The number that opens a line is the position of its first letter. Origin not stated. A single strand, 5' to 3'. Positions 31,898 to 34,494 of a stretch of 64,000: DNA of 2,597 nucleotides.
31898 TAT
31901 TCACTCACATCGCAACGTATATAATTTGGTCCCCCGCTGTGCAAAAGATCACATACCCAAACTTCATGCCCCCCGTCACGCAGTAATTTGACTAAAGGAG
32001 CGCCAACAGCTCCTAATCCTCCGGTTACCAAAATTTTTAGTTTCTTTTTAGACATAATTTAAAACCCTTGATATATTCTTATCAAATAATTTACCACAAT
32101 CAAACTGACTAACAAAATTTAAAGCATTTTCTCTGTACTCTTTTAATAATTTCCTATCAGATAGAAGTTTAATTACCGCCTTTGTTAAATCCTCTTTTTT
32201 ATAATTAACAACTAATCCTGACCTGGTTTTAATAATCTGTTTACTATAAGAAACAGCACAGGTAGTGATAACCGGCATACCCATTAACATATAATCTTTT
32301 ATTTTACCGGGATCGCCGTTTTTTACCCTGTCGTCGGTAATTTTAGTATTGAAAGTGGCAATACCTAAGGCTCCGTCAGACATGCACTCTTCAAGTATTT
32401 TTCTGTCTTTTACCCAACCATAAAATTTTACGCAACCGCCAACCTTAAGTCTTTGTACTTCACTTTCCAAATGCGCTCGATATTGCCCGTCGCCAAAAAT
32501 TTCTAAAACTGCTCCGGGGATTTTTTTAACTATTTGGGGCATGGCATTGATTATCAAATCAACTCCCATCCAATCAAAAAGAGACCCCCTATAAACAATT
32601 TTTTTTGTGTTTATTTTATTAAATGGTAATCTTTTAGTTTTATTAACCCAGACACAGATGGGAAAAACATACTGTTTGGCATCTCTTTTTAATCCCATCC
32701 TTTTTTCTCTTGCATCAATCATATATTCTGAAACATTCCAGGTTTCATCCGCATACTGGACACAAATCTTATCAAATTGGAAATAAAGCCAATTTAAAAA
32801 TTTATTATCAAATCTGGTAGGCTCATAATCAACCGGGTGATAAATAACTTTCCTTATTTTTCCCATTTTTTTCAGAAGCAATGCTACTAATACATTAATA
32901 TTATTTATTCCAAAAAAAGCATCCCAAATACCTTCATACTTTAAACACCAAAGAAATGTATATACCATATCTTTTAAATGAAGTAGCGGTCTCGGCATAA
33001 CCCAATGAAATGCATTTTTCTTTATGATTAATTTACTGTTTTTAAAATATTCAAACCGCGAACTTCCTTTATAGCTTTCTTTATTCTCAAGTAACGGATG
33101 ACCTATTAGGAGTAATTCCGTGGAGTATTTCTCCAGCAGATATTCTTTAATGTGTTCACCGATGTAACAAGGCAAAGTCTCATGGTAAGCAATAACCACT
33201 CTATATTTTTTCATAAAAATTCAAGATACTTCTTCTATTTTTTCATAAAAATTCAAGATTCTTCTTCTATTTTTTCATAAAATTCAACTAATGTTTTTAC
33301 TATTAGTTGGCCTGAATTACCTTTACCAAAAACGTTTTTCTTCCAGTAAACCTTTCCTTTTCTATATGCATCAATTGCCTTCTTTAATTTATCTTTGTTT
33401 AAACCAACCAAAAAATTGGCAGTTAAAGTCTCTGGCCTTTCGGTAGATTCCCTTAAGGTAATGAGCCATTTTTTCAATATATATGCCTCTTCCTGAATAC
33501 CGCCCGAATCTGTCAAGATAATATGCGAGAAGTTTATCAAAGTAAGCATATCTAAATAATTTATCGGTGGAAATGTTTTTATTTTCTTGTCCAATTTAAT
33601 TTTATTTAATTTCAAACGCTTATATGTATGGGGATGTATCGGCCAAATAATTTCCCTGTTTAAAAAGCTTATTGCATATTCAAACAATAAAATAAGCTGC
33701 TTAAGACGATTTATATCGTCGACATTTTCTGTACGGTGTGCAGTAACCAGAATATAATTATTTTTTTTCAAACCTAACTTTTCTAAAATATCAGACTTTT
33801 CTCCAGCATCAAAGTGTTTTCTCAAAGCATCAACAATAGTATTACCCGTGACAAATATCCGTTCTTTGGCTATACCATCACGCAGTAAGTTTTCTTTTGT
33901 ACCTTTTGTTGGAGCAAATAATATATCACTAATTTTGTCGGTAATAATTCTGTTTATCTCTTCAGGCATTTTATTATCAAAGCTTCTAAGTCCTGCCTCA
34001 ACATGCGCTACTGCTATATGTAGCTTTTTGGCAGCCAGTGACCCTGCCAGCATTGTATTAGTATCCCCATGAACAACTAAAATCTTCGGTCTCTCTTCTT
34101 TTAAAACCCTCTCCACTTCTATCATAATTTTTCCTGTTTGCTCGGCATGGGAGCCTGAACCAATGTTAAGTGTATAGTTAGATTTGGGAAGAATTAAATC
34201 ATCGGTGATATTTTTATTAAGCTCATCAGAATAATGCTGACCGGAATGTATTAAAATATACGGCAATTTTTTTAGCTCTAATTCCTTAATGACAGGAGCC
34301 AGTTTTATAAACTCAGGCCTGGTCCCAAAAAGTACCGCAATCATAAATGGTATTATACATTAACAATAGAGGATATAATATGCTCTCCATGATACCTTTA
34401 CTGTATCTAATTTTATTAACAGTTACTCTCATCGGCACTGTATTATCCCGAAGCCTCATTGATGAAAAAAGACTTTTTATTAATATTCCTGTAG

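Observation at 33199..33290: A 27-40-nt start-region cassette is tandemly repeated across one gene junction and reused in front of an unrelated gene about 10 kb away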

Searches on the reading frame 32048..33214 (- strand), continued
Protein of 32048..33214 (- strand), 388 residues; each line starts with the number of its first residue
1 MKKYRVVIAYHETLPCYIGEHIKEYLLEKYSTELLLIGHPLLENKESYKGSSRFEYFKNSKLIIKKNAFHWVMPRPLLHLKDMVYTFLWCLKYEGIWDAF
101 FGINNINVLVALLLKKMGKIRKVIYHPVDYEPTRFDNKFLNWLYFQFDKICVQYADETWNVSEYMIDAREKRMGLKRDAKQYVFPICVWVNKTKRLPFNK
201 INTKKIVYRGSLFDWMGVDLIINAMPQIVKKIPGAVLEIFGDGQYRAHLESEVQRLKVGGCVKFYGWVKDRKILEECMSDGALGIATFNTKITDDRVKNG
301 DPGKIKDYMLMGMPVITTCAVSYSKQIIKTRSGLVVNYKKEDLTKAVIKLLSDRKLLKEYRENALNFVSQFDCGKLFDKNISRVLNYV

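Call 38: find_encoding_contigs(protein=P0123, flank=4000, max_places=3)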
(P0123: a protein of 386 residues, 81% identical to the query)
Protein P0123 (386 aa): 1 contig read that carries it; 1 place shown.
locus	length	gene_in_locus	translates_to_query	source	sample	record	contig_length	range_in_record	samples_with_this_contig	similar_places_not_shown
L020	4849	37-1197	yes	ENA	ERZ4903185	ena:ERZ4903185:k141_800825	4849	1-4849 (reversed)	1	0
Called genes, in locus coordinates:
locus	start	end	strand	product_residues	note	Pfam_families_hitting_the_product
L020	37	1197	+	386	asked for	PF00534:Glycos_transf_1, PF13692:Glyco_trans_1_4, PF26337:Gtf3_C (weak)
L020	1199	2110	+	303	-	PF01073:3Beta_HSD, PF01370:Epimerase, PF02719:Polysacc_synt_2 (faint), PF04321:RmlD_sub_bind, PF16363:GDP_Man_Dehyd, PF07993:NAD_binding_4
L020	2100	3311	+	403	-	PF03446:NAD_binding_2 (faint), PF03721:UDPG_MGDP_dh_N, PF00984:UDPG_MGDP_dh, PF03720:UDPG_MGDP_dh_C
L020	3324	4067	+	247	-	PF05050:Methyltransf_21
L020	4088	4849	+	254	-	?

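Call 45: find_encoding_contigs(protein=P0125, flank=8000, max_places=2)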
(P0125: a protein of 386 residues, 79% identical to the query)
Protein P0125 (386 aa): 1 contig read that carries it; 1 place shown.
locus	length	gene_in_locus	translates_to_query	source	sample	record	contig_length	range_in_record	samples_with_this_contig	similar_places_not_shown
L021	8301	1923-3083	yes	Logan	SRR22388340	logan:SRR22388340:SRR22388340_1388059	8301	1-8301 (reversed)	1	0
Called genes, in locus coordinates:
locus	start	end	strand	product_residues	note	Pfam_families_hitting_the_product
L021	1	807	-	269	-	?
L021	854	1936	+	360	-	PF02350:Epimerase_2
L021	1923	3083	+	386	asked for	PF00534:Glycos_transf_1, PF13692:Glyco_trans_1_4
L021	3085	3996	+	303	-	PF01073:3Beta_HSD, PF01370:Epimerase, PF02719:Polysacc_synt_2 (faint), PF04321:RmlD_sub_bind, PF16363:GDP_Man_Dehyd, PF07993:NAD_binding_4 (weak)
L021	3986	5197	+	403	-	PF03721:UDPG_MGDP_dh_N, PF00984:UDPG_MGDP_dh, PF03720:UDPG_MGDP_dh_C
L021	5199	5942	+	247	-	PF05050:Methyltransf_21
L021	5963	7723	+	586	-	PF02543:Carbam_trans_N, PF22521:HypF_C_2 (weak), PF16861:Carbam_trans_C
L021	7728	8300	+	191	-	?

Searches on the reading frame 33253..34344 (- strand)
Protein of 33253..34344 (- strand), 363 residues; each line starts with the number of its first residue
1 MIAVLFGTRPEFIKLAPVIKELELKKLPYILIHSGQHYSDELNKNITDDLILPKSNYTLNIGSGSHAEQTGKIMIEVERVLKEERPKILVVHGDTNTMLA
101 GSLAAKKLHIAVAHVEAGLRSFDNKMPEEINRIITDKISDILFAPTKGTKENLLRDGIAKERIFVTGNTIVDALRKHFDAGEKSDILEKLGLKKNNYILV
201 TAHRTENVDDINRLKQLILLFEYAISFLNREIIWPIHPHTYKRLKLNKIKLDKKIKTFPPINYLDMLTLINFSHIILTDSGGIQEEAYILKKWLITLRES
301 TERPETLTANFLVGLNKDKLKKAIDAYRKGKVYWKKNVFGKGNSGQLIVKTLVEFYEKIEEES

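Call 9: search_protein_families(library=pfam, proteins=[window:33253-34344:-])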
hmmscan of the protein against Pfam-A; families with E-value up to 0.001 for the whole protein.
window:33253-34344:- (363 aa): 3 families
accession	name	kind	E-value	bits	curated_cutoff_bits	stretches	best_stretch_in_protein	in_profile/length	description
PF02350.25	Epimerase_2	-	1.1e-101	340.6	30.6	1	26-352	8-346/347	UDP-N-acetylglucosamine 2-epimerase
PF13439.12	Glyco_transf_4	-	0.00013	22.5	28.5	1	75-170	62-166/170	Glycosyltransferase Family 4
PF13579.12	Glyco_trans_4_4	-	0.0008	20.2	29.7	0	76-168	62-157/158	Glycosyl transferase 4-like domain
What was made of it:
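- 33253..34344 (-): UDP-GlcNAc 2-epimerase gene (363 aa). Its last residues ...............* are encoded by the repeat array. Stop TGA is at 33253-33255. PF02350, E=1e-101, domain ends at residue 352 (call 9).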

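Call 11: find_encoding_contigs(protein=window:33253-34344:-, flank=3000, max_places=10)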
Protein window:33253-34344:- (363 aa): 1 contig read that carries it; 1 place shown.
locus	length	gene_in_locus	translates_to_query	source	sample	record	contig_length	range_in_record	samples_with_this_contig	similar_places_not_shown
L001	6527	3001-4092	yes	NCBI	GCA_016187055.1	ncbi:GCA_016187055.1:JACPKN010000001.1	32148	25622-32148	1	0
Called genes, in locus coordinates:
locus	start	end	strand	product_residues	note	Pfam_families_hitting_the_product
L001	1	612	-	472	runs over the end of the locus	PF00890:FAD_binding_2 (faint), PF01946:Thi4 (faint), PF07992:Pyr_redox_2 (weak), PF05199:GMC_oxred_C (faint)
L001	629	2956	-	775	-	-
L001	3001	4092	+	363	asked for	PF02350:Epimerase_2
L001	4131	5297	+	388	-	PF00534:Glycos_transf_1, PF13692:Glyco_trans_1_4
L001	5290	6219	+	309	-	PF01073:3Beta_HSD, PF01370:Epimerase, PF02719:Polysacc_synt_2 (faint), PF04321:RmlD_sub_bind, PF16363:GDP_Man_Dehyd, PF07993:NAD_binding_4 (weak)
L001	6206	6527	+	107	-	PF01262:AlaDh_PNT_C (weak), PF03721:UDPG_MGDP_dh_N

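Call 65: list_cluster_members(proteins=[P0001, P0121, window:33253-34344:-, P0002, P0122])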
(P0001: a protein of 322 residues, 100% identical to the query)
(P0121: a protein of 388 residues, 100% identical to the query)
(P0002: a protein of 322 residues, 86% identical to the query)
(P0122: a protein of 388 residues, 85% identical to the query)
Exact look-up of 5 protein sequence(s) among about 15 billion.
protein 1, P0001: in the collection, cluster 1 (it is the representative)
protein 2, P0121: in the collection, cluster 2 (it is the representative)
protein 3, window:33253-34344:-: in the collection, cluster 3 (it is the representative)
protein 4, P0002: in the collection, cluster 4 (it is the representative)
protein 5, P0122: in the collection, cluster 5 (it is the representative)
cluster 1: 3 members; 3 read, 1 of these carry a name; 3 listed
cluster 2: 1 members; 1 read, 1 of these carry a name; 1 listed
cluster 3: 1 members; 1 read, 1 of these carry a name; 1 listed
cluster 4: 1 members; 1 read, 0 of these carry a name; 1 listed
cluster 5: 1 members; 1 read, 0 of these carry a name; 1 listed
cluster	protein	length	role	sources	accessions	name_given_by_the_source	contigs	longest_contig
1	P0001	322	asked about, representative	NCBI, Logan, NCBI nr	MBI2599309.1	NAD-dependent epimerase/dehydratase family protein [Candidatus Daviesbacteria bacterium]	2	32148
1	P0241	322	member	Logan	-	-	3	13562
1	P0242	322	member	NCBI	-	-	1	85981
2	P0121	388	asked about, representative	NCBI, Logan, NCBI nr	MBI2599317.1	glycosyltransferase [Candidatus Daviesbacteria bacterium]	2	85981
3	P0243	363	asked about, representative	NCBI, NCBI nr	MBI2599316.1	UDP-N-acetylglucosamine 2-epimerase (non-hydrolyzing) [Candidatus Daviesbacteria ...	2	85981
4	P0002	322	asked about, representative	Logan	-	-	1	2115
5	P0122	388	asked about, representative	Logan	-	-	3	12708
